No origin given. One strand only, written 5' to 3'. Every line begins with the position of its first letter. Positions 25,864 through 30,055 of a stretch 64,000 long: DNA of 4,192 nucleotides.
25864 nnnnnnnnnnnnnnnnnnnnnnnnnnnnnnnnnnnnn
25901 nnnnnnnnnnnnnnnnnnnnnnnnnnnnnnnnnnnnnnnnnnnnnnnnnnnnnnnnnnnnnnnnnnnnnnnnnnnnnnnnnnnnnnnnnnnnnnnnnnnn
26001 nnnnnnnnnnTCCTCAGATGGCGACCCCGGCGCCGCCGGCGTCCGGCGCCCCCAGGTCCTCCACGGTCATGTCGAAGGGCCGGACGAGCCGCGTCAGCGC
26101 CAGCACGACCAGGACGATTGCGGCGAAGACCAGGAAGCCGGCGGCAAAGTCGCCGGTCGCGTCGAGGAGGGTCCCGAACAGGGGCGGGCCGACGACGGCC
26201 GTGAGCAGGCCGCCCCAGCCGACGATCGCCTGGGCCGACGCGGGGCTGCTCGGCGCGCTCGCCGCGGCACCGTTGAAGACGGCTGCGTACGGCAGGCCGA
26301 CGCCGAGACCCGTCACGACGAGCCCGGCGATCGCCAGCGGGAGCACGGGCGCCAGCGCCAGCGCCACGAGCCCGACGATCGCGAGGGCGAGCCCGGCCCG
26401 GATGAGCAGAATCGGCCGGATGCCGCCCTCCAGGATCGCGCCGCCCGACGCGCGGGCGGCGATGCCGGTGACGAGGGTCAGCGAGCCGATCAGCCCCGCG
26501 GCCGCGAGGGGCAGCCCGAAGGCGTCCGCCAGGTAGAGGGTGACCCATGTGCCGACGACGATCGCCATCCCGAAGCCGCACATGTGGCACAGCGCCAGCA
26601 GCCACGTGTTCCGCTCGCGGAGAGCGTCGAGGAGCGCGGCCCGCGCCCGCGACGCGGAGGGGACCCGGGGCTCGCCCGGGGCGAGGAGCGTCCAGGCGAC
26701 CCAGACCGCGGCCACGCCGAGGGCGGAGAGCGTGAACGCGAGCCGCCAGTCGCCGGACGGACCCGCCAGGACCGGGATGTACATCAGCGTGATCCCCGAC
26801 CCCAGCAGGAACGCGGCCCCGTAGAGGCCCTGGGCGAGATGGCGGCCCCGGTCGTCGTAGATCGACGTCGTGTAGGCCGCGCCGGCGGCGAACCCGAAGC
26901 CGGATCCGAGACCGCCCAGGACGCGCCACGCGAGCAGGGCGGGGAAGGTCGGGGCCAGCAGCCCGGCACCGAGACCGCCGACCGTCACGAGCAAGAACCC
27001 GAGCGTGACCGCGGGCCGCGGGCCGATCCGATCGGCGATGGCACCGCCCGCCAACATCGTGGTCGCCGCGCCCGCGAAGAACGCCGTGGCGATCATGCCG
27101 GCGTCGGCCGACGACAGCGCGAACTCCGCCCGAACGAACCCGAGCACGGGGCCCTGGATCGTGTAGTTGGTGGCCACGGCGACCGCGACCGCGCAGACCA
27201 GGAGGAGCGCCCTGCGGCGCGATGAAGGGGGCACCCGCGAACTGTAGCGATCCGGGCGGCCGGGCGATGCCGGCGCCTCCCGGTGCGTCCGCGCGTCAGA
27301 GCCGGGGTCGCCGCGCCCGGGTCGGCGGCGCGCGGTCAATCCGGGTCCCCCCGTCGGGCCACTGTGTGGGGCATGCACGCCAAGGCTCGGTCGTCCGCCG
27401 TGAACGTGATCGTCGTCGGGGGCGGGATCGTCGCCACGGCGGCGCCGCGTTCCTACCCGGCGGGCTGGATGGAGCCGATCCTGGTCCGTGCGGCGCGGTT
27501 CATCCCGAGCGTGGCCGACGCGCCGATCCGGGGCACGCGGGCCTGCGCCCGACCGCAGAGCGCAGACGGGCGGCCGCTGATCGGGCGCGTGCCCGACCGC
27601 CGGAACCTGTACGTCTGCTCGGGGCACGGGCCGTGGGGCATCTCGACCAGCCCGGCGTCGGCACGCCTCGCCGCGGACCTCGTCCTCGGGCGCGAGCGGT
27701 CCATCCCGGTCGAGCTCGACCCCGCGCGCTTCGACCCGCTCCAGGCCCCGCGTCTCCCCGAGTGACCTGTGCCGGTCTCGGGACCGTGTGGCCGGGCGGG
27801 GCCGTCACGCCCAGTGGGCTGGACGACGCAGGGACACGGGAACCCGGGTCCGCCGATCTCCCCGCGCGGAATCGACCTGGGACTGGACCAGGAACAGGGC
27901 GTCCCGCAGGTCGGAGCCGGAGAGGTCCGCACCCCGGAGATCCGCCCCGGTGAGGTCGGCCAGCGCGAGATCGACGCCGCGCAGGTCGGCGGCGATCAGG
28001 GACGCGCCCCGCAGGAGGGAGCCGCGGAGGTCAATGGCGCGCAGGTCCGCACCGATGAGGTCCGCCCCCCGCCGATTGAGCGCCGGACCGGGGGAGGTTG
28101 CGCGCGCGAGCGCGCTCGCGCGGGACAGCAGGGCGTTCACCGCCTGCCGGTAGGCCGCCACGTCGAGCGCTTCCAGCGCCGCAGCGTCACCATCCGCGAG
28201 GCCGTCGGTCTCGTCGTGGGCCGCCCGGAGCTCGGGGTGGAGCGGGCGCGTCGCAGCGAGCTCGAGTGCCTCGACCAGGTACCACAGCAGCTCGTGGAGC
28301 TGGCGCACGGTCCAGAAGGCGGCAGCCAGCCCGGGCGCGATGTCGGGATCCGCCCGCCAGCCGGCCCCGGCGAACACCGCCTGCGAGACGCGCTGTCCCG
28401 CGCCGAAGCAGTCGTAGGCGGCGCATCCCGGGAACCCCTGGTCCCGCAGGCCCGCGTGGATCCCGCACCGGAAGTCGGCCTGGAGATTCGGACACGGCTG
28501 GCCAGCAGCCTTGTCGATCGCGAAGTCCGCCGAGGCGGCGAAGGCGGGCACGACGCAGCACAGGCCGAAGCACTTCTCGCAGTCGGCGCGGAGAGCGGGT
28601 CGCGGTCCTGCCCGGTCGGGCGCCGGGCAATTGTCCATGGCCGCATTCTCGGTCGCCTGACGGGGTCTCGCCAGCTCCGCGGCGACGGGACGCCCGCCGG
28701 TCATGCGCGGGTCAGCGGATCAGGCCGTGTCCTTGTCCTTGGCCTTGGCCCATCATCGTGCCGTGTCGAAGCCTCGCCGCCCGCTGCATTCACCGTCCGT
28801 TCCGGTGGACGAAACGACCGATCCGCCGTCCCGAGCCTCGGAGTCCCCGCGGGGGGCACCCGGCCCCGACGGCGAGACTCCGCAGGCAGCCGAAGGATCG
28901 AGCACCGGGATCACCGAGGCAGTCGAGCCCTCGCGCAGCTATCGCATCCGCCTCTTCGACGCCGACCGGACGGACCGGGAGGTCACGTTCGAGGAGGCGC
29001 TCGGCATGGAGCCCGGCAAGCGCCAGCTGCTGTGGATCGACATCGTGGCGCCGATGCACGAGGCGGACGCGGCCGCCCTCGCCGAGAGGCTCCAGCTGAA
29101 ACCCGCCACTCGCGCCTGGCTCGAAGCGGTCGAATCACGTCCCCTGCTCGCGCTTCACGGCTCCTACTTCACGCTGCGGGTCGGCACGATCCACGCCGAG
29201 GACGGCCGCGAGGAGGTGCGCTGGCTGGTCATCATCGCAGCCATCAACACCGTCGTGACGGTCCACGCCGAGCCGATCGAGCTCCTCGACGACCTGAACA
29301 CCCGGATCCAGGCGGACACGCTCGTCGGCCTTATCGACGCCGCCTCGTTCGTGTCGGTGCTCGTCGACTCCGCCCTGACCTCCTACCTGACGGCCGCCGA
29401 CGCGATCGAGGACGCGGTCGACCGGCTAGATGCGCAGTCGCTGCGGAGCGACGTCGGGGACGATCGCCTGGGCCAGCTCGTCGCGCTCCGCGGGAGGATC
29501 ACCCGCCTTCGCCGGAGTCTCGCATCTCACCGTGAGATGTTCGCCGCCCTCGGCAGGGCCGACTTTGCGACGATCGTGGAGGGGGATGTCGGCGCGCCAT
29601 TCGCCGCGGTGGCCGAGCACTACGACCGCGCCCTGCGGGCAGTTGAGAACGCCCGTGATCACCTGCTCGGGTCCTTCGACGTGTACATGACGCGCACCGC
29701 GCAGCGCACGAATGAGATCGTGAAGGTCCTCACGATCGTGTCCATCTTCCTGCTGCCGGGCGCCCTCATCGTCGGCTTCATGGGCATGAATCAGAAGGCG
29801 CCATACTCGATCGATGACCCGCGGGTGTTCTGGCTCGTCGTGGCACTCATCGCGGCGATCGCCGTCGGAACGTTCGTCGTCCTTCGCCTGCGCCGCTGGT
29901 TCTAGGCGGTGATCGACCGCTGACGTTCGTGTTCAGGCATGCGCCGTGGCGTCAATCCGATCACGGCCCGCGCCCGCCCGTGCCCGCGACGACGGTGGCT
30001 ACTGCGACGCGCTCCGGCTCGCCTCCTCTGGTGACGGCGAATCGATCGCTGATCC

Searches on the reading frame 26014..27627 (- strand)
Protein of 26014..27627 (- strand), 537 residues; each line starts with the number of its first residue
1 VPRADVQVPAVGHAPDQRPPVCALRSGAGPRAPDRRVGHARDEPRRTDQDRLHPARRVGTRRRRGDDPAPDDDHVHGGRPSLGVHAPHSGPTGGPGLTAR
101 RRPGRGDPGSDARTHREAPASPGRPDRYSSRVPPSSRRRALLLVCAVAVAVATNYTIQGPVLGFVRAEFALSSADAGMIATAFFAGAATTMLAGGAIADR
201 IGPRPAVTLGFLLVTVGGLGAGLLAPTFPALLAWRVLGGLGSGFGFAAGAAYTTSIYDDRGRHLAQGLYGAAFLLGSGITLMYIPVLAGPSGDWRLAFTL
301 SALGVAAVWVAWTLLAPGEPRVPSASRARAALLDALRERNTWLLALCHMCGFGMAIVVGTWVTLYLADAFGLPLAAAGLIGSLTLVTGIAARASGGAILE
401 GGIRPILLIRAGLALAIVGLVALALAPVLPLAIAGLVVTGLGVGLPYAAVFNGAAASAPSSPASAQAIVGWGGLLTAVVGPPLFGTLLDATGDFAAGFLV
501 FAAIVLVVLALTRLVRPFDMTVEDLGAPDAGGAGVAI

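Call 41: search_protein_families(library=pfam, proteins=[window:26014-27627:-], max_evalue=0.0001)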
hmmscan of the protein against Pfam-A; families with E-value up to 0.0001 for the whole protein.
window:26014-27627:- (537 aa): 1 family
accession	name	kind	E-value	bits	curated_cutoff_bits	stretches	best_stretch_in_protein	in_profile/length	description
PF07690.21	MFS_1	-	2.2e-39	135.8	33.4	2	145-460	2-325/347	Major Facilitator Superfamily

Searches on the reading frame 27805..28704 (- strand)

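Call 41: search_protein_families(library=pfam, proteins=[window:27805-28704:-], max_evalue=0.0001)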
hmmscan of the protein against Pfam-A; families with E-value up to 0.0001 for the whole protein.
window:27805-28704:- (299 aa): 1 family
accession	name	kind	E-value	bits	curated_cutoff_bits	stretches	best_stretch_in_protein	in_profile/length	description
PF00805.28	Pentapeptide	-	1e-18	67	20.2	2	231-268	3-40/40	Pentapeptide repeats (8 copies)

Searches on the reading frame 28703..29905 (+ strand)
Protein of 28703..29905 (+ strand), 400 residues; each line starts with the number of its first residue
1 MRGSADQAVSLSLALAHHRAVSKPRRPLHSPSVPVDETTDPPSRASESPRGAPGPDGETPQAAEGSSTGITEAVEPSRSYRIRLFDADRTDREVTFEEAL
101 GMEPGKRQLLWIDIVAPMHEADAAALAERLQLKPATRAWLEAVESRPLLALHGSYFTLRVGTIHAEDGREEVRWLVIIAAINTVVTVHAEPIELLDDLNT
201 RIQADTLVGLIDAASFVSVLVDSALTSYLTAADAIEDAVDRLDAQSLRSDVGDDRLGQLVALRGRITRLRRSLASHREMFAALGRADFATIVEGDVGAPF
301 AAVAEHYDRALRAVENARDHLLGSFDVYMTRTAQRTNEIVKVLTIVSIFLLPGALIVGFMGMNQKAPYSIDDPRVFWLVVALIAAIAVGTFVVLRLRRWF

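Call 41: search_protein_families(library=pfam, proteins=[window:28703-29905:+], max_evalue=0.0001)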
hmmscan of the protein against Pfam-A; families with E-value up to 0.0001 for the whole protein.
window:28703-29905:+ (400 aa): 1 family
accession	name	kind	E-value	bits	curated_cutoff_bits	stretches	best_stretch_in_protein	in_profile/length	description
PF01544.23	CorA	-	1.7e-45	156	27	1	108-395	3-291/292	CorA-like Mg2+ transporter protein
